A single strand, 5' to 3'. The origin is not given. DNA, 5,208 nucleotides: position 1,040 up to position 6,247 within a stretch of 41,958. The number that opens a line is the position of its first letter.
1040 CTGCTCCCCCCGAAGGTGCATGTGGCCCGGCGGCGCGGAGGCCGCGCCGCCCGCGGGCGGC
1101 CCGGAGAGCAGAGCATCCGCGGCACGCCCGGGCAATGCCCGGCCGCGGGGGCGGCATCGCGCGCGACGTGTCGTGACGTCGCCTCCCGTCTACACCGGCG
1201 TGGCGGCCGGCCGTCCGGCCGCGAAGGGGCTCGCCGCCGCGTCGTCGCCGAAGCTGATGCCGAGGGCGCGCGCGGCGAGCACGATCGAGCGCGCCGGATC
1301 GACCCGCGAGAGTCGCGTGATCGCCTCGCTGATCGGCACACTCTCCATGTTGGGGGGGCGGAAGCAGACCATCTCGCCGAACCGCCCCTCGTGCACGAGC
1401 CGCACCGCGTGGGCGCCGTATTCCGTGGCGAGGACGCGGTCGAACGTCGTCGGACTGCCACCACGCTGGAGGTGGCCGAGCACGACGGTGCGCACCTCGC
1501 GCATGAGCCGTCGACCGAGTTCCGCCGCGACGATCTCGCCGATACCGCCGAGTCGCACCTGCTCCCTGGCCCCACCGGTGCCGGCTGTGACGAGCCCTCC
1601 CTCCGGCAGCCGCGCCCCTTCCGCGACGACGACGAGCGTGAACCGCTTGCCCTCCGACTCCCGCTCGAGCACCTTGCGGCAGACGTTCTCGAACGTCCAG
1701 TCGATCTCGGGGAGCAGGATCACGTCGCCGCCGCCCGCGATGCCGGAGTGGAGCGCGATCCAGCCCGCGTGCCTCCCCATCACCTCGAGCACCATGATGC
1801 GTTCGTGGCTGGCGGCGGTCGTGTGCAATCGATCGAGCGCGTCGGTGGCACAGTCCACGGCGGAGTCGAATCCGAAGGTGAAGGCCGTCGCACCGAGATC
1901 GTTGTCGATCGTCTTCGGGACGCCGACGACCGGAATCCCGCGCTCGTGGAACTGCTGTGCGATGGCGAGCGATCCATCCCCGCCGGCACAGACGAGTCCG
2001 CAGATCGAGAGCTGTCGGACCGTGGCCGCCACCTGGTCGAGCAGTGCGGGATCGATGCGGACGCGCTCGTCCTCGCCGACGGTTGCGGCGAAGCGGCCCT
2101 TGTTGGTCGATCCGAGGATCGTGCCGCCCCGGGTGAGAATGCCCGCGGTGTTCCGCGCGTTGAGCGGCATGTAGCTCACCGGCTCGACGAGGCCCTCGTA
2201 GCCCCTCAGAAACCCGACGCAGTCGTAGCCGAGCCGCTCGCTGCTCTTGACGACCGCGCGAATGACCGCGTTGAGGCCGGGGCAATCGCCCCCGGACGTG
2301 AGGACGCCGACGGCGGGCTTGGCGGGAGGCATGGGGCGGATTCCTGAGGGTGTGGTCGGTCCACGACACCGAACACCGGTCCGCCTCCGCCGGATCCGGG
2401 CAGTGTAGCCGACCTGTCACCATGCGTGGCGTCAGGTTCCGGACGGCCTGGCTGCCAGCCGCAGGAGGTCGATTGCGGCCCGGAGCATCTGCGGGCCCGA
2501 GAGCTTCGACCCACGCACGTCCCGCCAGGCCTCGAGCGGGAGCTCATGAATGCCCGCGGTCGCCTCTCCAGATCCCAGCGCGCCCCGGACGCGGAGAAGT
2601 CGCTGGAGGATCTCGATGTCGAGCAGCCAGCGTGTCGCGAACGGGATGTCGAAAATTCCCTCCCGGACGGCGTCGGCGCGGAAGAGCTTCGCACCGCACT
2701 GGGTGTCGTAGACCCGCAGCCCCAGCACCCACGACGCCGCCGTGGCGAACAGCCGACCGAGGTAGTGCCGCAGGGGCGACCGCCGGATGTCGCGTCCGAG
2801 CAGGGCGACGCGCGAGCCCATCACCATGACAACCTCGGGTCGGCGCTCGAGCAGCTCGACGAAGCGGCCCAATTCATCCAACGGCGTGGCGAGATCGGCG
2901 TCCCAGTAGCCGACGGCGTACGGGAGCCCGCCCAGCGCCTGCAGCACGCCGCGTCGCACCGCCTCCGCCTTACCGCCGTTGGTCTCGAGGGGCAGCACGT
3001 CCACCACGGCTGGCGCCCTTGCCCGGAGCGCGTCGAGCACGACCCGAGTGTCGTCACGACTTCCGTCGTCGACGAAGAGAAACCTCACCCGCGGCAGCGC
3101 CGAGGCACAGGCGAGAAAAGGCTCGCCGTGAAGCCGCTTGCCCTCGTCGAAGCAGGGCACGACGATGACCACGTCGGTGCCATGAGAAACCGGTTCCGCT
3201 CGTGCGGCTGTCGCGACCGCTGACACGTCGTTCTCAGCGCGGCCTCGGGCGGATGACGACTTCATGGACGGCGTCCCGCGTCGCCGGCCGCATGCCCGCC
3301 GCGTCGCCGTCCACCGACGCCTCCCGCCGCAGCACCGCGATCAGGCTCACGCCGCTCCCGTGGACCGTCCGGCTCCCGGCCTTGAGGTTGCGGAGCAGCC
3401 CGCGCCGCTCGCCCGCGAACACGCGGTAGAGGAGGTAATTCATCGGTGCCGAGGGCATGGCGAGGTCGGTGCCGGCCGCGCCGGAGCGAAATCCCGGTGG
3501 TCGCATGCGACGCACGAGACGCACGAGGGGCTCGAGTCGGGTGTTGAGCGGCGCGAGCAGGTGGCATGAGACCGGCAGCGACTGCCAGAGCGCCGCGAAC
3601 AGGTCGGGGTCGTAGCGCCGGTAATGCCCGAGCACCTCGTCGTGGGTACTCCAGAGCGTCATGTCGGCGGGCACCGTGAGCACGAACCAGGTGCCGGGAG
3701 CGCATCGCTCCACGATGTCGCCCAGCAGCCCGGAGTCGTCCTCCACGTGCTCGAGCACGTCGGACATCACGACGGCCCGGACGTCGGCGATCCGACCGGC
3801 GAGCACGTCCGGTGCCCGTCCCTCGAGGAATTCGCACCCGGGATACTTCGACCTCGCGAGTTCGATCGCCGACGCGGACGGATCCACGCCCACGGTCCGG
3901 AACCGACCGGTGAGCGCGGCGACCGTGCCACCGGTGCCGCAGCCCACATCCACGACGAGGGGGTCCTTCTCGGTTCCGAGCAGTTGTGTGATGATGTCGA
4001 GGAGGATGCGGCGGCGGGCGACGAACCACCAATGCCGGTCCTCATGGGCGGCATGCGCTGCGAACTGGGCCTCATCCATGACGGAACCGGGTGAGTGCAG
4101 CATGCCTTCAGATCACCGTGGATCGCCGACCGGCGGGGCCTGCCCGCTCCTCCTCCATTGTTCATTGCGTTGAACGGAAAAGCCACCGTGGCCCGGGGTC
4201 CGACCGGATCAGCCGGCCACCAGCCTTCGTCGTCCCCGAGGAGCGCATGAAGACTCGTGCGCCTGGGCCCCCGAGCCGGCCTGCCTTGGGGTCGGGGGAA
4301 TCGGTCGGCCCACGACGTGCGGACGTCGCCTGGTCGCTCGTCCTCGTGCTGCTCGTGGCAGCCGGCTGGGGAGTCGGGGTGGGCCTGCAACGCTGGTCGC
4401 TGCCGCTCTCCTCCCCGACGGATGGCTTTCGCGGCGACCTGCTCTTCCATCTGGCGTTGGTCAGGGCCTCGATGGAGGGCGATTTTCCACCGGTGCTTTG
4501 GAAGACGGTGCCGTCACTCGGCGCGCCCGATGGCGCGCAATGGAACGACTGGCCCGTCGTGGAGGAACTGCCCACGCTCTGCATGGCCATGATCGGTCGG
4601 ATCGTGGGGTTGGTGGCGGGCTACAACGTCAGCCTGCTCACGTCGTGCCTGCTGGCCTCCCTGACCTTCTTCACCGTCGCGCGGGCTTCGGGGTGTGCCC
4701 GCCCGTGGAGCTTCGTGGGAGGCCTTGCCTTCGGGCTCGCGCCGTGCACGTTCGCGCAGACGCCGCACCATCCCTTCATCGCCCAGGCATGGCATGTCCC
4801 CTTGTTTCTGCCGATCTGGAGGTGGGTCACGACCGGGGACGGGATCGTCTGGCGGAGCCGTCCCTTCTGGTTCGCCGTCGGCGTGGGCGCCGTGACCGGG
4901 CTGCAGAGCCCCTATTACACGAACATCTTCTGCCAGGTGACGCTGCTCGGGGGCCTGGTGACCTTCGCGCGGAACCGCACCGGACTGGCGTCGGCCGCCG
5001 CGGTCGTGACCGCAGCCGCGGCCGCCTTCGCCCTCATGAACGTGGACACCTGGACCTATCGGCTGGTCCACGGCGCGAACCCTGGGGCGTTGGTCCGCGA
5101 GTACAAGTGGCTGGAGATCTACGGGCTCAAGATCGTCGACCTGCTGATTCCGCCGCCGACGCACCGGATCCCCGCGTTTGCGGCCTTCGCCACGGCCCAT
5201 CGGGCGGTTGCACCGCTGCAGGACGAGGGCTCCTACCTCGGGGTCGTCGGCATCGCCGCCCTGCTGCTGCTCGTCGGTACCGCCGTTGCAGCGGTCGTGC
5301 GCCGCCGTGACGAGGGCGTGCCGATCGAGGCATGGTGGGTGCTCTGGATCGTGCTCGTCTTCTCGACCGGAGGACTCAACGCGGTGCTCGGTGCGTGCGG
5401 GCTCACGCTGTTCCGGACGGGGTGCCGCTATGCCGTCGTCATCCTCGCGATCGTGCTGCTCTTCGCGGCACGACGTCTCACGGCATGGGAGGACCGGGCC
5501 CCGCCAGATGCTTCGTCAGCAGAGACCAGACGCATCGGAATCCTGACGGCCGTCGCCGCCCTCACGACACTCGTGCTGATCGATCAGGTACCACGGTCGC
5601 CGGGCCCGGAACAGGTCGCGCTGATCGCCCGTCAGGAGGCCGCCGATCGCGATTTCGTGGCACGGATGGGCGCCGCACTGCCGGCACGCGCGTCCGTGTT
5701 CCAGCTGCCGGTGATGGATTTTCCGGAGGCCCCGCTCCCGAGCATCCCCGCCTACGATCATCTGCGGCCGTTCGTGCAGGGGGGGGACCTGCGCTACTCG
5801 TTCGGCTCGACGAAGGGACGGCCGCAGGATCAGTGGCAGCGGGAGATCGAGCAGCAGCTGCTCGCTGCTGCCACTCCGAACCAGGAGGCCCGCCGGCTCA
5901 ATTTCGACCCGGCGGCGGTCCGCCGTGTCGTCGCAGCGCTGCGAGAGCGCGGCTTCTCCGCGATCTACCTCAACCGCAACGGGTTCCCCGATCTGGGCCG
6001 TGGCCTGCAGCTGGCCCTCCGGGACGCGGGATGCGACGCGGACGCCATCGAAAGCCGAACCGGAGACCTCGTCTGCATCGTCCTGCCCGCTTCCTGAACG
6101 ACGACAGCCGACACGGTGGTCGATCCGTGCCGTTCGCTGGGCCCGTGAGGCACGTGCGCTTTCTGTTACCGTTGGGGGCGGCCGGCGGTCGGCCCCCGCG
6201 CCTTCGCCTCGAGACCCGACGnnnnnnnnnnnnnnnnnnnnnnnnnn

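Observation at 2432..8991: Compact lipid-linked glycosylation module: ALG5-like and DPM1-like donor synthases flanking two GT-C-type membrane enzymes, one TMTC-like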

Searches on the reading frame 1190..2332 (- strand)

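Call 11: search_protein_families(library=pfam, proteins=[window:1190-2332:-], max_evalue=0.001)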
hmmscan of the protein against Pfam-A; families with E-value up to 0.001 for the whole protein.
window:1190-2332:- (380 aa): 1 family
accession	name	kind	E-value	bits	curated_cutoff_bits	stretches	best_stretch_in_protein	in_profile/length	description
PF00365.25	PFK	-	1.5e-98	330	30.9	1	8-312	2-276/277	Phosphofructokinase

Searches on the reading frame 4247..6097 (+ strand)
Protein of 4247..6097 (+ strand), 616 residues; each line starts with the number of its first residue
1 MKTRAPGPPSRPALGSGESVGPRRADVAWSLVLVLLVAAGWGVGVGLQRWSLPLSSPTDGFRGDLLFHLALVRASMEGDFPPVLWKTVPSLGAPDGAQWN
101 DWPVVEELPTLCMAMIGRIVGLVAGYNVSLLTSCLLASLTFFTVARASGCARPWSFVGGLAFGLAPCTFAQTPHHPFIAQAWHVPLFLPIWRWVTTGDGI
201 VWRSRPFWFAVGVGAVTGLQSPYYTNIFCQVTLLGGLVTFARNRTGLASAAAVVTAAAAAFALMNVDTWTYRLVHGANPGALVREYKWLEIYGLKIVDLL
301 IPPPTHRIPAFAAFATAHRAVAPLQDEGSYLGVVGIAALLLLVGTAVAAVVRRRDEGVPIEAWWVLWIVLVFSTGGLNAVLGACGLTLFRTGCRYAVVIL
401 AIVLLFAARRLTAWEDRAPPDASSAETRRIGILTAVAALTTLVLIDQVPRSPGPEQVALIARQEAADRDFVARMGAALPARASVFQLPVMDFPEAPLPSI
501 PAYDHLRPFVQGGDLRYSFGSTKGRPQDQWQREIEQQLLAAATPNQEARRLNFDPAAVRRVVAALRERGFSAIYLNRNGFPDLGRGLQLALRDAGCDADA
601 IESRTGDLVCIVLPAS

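Call 8: search_protein_families(library=pfam, proteins=[window:4247-6097:+], max_evalue=0.01)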
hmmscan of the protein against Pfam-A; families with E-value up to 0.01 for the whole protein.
window:4247-6097:+ (616 aa): 0 families

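Call 9: search_protein_families(library=ncbifam, proteins=[window:4247-6097:+], max_evalue=0.01)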
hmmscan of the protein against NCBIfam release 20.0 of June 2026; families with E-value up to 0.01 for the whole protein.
window:4247-6097:+ (616 aa): 0 families

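Call 13: search_solved_structures(query=window:4247-6097:+, max_evalue=10)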
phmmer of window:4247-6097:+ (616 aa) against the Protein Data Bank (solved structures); distinct sequences matched with E-value up to 10: 0.

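Call 14: search_protein_families(library=pfam, proteins=[window:4247-6097:+], max_evalue=10)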
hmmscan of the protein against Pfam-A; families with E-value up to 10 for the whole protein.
window:4247-6097:+ (616 aa): 0 families

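Call 17: find_homologous_proteins(query=window:4247-6097:+)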
Query window:4247-6097:+ (616 aa): 563 proteins with E <= 0.001 among 8000 candidates; the best 120 are listed.
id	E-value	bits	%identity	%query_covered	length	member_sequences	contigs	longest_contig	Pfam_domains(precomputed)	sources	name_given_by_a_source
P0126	0.0e+0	1385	100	100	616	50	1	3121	-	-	-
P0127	0.0e+0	1215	88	100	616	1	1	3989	-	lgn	-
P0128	5.9e-255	866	67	97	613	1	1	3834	-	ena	-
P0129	4.8e-251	853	65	97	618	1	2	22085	-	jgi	jgi:phosphoglycerol transferase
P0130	5.6e-226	770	60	98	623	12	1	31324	-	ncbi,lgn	-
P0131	4.6e-224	763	61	92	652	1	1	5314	-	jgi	-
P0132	9.8e-216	736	60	90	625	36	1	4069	-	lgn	-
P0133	1.1e-212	726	56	98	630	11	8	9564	-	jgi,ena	jgi:hypothetical protein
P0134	1.4e-212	726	54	97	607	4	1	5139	-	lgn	-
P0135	5.1e-212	724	56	96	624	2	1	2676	-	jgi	jgi:hypothetical protein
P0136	7.4e-211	720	56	97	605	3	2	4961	-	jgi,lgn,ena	jgi:hypothetical protein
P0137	7.8e-211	720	58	92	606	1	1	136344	-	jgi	jgi:hypothetical protein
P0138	2.2e-209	715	57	94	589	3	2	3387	-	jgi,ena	jgi:hypothetical protein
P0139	1.5e-208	712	55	97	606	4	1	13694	-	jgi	jgi:hypothetical protein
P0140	2.7e-208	711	56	96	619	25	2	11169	-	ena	-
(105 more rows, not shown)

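Call 23: search_solved_structures(query=A2, max_evalue=10)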
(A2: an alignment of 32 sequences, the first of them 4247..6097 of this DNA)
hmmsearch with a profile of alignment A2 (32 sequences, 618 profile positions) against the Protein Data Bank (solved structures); distinct sequences matched with E-value up to 10: 6.
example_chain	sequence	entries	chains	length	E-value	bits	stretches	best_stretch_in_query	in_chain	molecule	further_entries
3dgt_A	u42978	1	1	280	0.048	15.1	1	43-112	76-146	Endo-1,3-beta-glucanase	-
7eo3_A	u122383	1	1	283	0.054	15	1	42-124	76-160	1,3-beta-glucanase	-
22qs_D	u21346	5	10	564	1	10.8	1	299-380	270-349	Acetylcholine receptor subunit alpha-type deg-3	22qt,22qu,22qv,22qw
1ser_A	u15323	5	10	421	1.7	10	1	448-501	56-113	PROTEIN (SERYL-TRNA SYNTHETASE (E.C.6.1.1.11)) | SERYL-tRNA SYNTHETASE | Serine--tRNA ligase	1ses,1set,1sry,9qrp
7aoi_AT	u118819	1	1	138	1.8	9.9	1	71-105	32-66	bL19m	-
6hiv_AT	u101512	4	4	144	2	9.8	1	71-105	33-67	bL19m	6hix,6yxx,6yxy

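Call 30: find_related_loci(query=A2, collection=genome_contigs, flank=8000)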
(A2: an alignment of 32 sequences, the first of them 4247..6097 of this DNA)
Query A2 (616 aa) in genome_contigs; peptide patterns used: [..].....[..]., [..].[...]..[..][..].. (x = any residue, [..] = any of these).
100 stretches matched a pattern; 84 encode a relative of the query (tblastn E <= 1e-3); the best 80 are kept; 80 distinct loci.
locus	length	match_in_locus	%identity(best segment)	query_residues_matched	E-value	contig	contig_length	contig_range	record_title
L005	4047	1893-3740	56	12-613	0e+0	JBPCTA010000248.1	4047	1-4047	MAG: Pirellulales bacterium S1Ck117_1707537_flag_1_multi_4.0000_len_4047, whole genome shotgun sequence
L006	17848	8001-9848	56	12-613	0e+0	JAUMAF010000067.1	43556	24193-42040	MAG: Pirellulales bacterium isolate P_PIRE17 NODE_1005_length_43556_cov_1.701052, whole genome shotgun sequence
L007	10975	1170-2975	54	10-613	0e+0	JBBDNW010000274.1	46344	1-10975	MAG: Pirellulales bacterium isolate LejiaB_66_22 Lejia_B_950_length_46344_cov_13, whole genome shotgun sequence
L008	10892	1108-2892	55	22-613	0e+0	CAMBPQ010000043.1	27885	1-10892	MAG: Planctomicrobium piriforme isolate AH-03may19-215 genome assembly, contig: AH-03may19-C2779, whole genome shotgun s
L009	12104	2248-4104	55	9-613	0e+0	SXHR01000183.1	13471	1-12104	MAG: Planctomycetaceae bacterium isolate F1-120-MAGs027 F1-120__c702288, whole genome shotgun sequence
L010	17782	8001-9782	54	32-613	0e+0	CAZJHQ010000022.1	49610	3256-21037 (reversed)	MAG TPA_asm: uncultured Candidatus Kuenenia sp. isolate binchicken_co393_75 genome assembly, contig: NODE_324_length_496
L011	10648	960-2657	56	49-616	0e+0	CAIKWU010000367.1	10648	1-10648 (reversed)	MAG: uncultured Planctomycetaceae bacterium isolate Loclat_bin-01959 genome assembly, contig: bin-01959:367/652, whole g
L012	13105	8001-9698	54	50-613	0e+0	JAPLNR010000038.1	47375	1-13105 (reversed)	MAG: Planctomycetia bacterium isolate LacPavin_0818_WC50_MAG_66_15 LacPavin_0818_WC50_scaffold_551858, whole genome shot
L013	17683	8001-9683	56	37-613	0e+0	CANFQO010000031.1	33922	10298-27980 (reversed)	MAG: Planctomycetaceae bacterium isolate Jr-14may18-66 genome assembly, contig: Jr-14may18-C1997, whole genome shotgun s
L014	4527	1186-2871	57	49-613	0e+0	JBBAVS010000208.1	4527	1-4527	MAG: Pirellulales bacterium isolate EUL_329 ctg208-EUL_329, whole genome shotgun sequence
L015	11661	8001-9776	54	23-613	0e+0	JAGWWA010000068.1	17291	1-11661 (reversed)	MAG: Planctomycetota bacterium isolate REEB432 contig-150_6024, whole genome shotgun sequence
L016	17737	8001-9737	55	41-616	0e+0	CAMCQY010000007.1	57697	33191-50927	MAG: Candidatus Kuenenia stuttgartiensis isolate MiE-14oct19-235 genome assembly, contig: MiE-14oct19-C536, whole genome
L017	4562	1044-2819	54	23-613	0e+0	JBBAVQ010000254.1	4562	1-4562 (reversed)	MAG: Pirellulales bacterium isolate EUL_327 ctg254-EUL_327, whole genome shotgun sequence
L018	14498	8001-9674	59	62-613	0e+0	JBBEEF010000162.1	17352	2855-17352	MAG: Pirellulales bacterium isolate LejiaF_68_39 Lejia_F_4730_length_17352_cov_24, whole genome shotgun sequence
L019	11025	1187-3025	55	2-613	0e+0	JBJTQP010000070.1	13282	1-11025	MAG: Planctomycetaceae bacterium isolate samp_4448_semibin_300 samp_4448_476979, whole genome shotgun sequence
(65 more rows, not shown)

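Call 39: predict_structure(alignment_id=A2)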
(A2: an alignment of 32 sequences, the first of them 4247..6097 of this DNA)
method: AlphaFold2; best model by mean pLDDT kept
length: 616 residues; sequences in the alignment: 32
mean_pLDDT: 81.0   pTM: 0.85
mean pLDDT of the five models: 81.0, 78.9, 77.6, 75.6, 70.9
residues with pLDDT >= 90: 254; 70-90: 238; 50-70: 66; < 50: 58
segments of 3 or more residues with pLDDT < 50: 1-10, 12-19, 281-296, 322-326, 374-381, 385-392
pLDDT, mean of each block of 10 residues (from residue 1): 37 44 86 94 80 71 77 90 84 81 74 92 90 93 94 96 76 64 93 88 94 93 85 92 91 94 82 69 43 48 69 68 50 85 92 83 87 51 42 71 95 86 78 93 86 84 92 93 92 71 86 85 79 90 87 91 93 92 91 86 93 85
secondary structure, 60 per line:
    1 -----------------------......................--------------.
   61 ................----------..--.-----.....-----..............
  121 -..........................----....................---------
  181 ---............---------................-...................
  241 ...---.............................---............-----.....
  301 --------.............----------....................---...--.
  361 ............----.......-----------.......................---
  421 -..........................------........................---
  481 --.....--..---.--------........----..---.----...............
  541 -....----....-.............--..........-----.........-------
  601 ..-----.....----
elements in order: H24-45 H60-76 H107-120 H122-147 H152-171 H184-195 H205-220 H222-243 H247-275 H279-290 H296-300 H309-321 H332-351 H360-372 H377-383 H395-417 H422-447 H454-477 E483-487 H504-511 H526-540 E542-545 E550-553 H555-567 E570-576 H585-593 E608-612

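Call 43: fold_search(model_id=the predicted structure, library=pdb)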
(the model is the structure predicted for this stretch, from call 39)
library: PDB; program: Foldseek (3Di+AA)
matches with E <= 10: 293; with E <= 0.001: 9
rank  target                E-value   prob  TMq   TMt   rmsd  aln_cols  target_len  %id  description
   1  8b6l_I                2.5e-06  1.00  0.45  0.41  13.7       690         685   11  Subtomogram average of the human Sec61-TRAP-OSTA-translocon (released 2022-12-07)
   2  3wak                  7.4e-06  1.00  0.38  0.29  15.0       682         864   13  Crystal structure of the Archaeoglobus fulgidus oligosaccharyltransferase (O29867_ARCFU) in the apo form (released 2013-10-30)
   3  8if8_C                1.3e-05  1.00  0.52  0.53   8.0       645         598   13  Arabinosyltransferase AftA (released 2023-05-31)
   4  5f15                  1.8e-05  1.00  0.51  0.56  10.0       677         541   12  Crystal Structure of ArnT from Cupriavidus metallidurans bound to Undecaprenyl phosphate (released 2016-02-17)
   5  6ftg_5                2.6e-05  1.00  0.37  0.36  17.2       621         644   10  Subtomogram average of OST-containing ribosome-translocon complexes from canine rough microsomal membranes (released 2018-03-21)
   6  6w98_A                2.8e-05  1.00  0.47  0.26   8.7       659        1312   15  Single-Particle Cryo-EM Structure of Arabinofuranosyltransferase AftD from Mycobacteria (released 2020-05-13)
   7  8pn9_A                4.7e-05  1.00  0.44  0.42  14.0       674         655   12  Structure of human oligosaccharyltransferase OST-A complex bound to NGI-1 (released 2024-05-08)
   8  8if8_B                8.5e-05  1.00  0.45  0.44  13.9       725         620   14  Arabinosyltransferase AftA (released 2023-05-31)
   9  6wby                  1.4e-04  1.00  0.47  0.27   9.0       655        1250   14  Single-Particle Cryo-EM Structure of Arabinofuranosyltransferase AftD from Mycobacteria, Mutant R1389S Class 2 (released 2020-05-13)
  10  7bvc_A                1.3e-03  1.00  0.28  0.18  15.5       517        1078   14  Cryo-EM structure of Mycobacterium smegmatis arabinosyltransferase EmbA-EmbB-AcpM2 in complex with ethambutol (released 2020-04-29)
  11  9dlf_C                4.1e-02  0.97  0.38  0.38  11.3       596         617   14  Arabinosyltransferase AftB in complex with Fab_B3 (released 2025-06-25)
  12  7bvc_B                4.7e-02  0.99  0.33  0.21   9.0       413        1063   15  Cryo-EM structure of Mycobacterium smegmatis arabinosyltransferase EmbA-EmbB-AcpM2 in complex with ethambutol (released 2020-04-29)
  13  3gi9_C                1.9e-01  0.08  0.10  0.12  23.3       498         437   12  Crystal Structure of ApcT Transporter Bound to 7F11 Monoclonal Fab Fragment (released 2009-08-18)
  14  9e61_A                2.2e-01  0.94  0.26  0.23   6.9       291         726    9  Cryo-EM structure of Saccharomyces cerevisiae Pmt4 apo form (released 2025-10-15)
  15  9e6i_B                2.2e-01  0.94  0.26  0.22   6.9       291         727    9  Cryo-EM structure of Saccharomyces cerevisiae Pmt4-Ccw5 complex (released 2025-10-15)
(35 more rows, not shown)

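Call 77: search_protein_families(library=pfam, proteins=[L016:9744-11318:+, L007:3978-5597:+, L007:3088-4017:+, L011:2680-4227:+], max_evalue=0.01)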
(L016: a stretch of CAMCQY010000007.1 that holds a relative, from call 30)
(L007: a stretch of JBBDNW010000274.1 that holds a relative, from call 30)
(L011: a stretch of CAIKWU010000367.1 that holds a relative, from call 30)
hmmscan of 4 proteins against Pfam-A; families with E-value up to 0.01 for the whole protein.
L016:9744-11318:+ (524 aa): 10 families
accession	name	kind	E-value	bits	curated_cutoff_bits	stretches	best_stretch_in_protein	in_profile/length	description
PF07719.23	TPR_2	-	1.3e-07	31.7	27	1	453-484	2-33/34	Tetratricopeptide repeat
PF00515.34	TPR_1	-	9.1e-06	25.7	27.8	0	453-483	2-32/34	Tetratricopeptide repeat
PF13432.12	TPR_16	-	1.7e-05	25.6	32.7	1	400-449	14-63/65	Tetratricopeptide repeat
PF13181.12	TPR_8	-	3.5e-05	24.1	25.7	0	453-483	2-32/34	Tetratricopeptide repeat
PF15971.10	Mannosyl_trans4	-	7.3e-05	23.1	33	1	81-178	28-122/163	DolP-mannose mannosyltransferase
PF14559.12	TPR_19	-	0.00063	20.5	25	0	429-484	3-57/68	Tetratricopeptide repeat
PF08409.16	TMTC_DUF1736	-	0.0017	18.7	27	1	266-309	30-73/75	Protein O-mannosyl-transferase TMTC, DUF1736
PF13428.12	TPR_14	-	0.0018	19.2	23.5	0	453-484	2-33/44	Tetratricopeptide repeat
PF17874.7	TPR_MalT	-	0.0036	17.1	45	0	414-481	119-190/336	MalT-like TPR region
PF13176.12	TPR_7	-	0.0041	17.5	27.9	0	422-449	4-31/36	Tetratricopeptide repeat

L007:3978-5597:+ (539 aa): 7 families
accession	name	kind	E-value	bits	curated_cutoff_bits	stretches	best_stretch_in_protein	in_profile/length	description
PF07719.23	TPR_2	-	7.3e-09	35.5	27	1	477-506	4-33/34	Tetratricopeptide repeat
PF00515.34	TPR_1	-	2.5e-06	27.5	27.8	0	477-506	4-33/34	Tetratricopeptide repeat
PF13424.12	TPR_12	-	1.8e-05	25.2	30.1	1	421-471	26-77/77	Tetratricopeptide repeat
PF13432.12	TPR_16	-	3.6e-05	24.5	32.7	1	421-468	13-60/65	Tetratricopeptide repeat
PF13374.12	TPR_10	-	5.1e-05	23.6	27.5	0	440-474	3-37/42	Tetratricopeptide repeat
PF13181.12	TPR_8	-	0.00041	20.7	25.7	0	477-506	4-33/34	Tetratricopeptide repeat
PF13428.12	TPR_14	-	0.0024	18.8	23.5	0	476-507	3-34/44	Tetratricopeptide repeat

L007:3088-4017:+ (309 aa): 0 families

L011:2680-4227:+ (515 aa): 6 families
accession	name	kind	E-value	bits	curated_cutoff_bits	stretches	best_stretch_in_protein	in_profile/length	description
PF07719.23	TPR_2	-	1.9e-06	28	27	1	454-485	2-33/34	Tetratricopeptide repeat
PF13181.12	TPR_8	-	1.8e-05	25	25.7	1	454-484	2-32/34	Tetratricopeptide repeat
PF13428.12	TPR_14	-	0.0004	21.2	23.5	0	454-486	2-34/44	Tetratricopeptide repeat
PF13424.12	TPR_12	-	0.00099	19.7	30.1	1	421-483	6-75/77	Tetratricopeptide repeat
PF00515.34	TPR_1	-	0.0026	17.9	27.8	0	454-485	2-33/34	Tetratricopeptide repeat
PF14559.12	TPR_19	-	0.0088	16.8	25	0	428-488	1-58/68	Tetratricopeptide repeat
